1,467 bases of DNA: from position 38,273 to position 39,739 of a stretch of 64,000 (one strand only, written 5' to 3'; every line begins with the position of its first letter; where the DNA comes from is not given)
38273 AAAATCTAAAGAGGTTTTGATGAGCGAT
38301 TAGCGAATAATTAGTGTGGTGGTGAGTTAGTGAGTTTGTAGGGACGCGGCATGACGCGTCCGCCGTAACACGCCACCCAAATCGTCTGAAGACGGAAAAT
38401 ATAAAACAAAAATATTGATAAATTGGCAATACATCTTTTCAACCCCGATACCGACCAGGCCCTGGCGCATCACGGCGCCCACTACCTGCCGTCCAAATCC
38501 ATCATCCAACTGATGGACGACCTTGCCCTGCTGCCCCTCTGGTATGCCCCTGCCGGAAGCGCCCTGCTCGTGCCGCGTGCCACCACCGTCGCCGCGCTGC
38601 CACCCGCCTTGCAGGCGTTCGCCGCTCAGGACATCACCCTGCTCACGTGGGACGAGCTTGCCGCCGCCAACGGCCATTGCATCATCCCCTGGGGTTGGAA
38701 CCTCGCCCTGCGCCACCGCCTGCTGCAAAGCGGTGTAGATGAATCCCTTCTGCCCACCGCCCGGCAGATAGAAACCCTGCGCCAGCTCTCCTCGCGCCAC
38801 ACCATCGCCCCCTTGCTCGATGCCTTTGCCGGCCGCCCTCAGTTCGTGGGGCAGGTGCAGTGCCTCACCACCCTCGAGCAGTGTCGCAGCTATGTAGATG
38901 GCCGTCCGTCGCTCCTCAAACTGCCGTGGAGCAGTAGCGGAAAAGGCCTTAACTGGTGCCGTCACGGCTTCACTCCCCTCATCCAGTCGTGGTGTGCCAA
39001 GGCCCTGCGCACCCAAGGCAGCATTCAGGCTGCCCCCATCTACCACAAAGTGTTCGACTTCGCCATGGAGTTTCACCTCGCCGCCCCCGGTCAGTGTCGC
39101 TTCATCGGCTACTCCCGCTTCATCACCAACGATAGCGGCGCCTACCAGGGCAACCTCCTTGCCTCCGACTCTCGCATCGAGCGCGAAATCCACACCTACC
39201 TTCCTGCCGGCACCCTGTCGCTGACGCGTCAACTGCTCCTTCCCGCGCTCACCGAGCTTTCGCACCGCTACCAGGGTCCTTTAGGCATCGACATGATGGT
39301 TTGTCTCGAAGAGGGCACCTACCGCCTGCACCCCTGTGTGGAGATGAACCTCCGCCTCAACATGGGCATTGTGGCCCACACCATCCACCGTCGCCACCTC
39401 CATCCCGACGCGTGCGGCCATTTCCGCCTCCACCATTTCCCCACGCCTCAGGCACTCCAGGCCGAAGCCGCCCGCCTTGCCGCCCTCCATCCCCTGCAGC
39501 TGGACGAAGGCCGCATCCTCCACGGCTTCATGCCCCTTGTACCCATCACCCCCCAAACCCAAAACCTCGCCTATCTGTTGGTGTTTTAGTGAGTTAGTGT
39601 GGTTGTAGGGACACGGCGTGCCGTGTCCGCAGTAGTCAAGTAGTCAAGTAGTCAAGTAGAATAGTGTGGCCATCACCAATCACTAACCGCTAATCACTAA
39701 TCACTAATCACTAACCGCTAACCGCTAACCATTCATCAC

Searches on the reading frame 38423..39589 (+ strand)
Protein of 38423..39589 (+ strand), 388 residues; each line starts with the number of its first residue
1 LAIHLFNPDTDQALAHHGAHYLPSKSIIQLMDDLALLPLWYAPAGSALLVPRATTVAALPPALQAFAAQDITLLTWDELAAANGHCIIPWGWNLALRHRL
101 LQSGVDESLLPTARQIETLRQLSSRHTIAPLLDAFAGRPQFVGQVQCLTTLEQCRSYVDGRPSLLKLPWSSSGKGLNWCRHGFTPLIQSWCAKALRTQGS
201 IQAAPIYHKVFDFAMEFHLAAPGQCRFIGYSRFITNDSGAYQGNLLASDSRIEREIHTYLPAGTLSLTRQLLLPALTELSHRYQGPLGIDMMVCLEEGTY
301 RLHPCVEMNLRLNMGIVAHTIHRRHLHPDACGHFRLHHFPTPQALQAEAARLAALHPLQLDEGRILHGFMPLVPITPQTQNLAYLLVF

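Call 9: search_protein_families(library=pfam, proteins=[window:38423-39589:+])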
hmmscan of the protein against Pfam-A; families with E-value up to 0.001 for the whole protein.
window:38423-39589:+ (388 aa): 0 families

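Call 20: search_protein_families(library=ncbifam, proteins=[window:38423-39589:+], max_evalue=0.01)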
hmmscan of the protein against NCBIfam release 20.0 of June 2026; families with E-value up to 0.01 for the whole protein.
window:38423-39589:+ (388 aa): 0 families

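Call 21: find_related_loci(query=window:38423-39589:+, collection=genome_contigs, flank=8000)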
Query window:38423-39589:+ (388 aa) in genome_contigs; peptide patterns used: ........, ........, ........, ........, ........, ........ (x = any residue, [..] = any of these).
30 stretches matched a pattern; 2 encode a relative of the query (tblastn E <= 1e-3); 2 distinct loci.
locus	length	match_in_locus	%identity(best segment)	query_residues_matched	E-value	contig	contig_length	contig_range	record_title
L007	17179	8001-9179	42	1-388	1e-97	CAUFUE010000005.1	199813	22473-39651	MAG TPA_asm: uncultured Bacteroides sp. isolate SRR13494517_bin.9_MetaWRAP_v1.3_MAG genome assembly, contig: ERZ19211354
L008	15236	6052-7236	31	2-386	1e-50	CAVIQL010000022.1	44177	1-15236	Clostridiaceae bacterium Marseille-Q4149 isolate H07682-L1_cleanbin_000003 genome assembly, contig: Spades_H07682-L1_con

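Call 62: search_solved_structures(query=window:38423-39589:+, max_evalue=1)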
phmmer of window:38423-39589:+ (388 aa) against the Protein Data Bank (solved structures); distinct sequences matched with E-value up to 1: 24.
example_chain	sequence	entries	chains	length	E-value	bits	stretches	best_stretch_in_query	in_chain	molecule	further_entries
6ygv_A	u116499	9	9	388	0.38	13.1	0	201-299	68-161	Queuine tRNA-ribosyltransferase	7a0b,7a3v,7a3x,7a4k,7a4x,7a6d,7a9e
7apl_A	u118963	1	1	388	0.41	13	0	202-299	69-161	Queuine tRNA-ribosyltransferase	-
6ygm_A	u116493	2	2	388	0.43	12.9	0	201-299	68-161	Queuine tRNA-ribosyltransferase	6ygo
6yfx_A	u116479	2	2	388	0.45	12.8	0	201-299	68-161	Queuine tRNA-ribosyltransferase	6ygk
5n6f_A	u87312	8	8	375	0.54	12.6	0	201-299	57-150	Queuine tRNA-ribosyltransferase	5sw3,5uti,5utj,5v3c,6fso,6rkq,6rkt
1pxg_A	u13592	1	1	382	0.57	12.5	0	201-299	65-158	Queuine tRNA-ribosyltransferase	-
6ygw_A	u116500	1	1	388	0.58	12.5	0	201-299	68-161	Queuine tRNA-ribosyltransferase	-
2oko_A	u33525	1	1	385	0.58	12.5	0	201-299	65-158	Queuine tRNA-ribosyltransferase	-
1y5v_A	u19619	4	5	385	0.58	12.5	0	201-299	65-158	Queuine tRNA-ribosyltransferase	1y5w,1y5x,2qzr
5i00_A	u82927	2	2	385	0.58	12.5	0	201-299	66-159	Queuine tRNA-ribosyltransferase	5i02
2pot_A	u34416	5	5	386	0.58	12.5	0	201-299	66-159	Queuine tRNA-ribosyltransferase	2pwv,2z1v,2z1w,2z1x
1enu_A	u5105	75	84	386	0.58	12.5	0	201-299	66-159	TRNA-GUANINE TRANSGLYCOSYLASE | QUEUINE TRNA-RIBOSYLTRANSFERASE | TRNA-GUANINE-TRANSGLYCOSYLASE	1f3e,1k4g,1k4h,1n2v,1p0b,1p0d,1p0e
4ipp_A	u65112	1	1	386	0.58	12.5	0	201-299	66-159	Queuine tRNA-ribosyltransferase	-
4q8m_A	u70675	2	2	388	0.59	12.4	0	201-299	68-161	Queuine tRNA-ribosyltransferase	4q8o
4kwo_A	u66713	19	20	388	0.59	12.4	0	201-299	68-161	Queuine tRNA-ribosyltransferase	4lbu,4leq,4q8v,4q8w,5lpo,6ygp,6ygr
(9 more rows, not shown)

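Call 66: find_encoding_contigs(protein=window:38423-39586:+, flank=3000, max_places=10)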
Protein seq(388 aa) (388 aa): 4 contigs read that carry it; 4 places shown.
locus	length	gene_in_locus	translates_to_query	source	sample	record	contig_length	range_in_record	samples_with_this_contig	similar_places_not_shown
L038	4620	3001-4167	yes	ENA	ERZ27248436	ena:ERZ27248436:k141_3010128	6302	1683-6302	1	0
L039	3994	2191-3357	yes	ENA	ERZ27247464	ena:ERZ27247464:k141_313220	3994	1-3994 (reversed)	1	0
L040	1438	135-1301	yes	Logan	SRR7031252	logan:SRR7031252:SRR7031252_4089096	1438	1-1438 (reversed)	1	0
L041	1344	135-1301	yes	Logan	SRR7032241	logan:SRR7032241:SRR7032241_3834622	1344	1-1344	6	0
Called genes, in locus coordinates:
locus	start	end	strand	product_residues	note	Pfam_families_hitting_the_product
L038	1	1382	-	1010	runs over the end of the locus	PF01855:POR_N, PF17147:PFOR_II, PF01558:POR, PF10371:EKR, PF12838:Fer4_7, PF13183:Fer4_8 (weak), PF13237:Fer4_10 (weak), PF22338:Pyruv_OxRed_insertion, +1 more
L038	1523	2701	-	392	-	PF13173:AAA_14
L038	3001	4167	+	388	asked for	-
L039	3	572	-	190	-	?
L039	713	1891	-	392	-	PF13173:AAA_14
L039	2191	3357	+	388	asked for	-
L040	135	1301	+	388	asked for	-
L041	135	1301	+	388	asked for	-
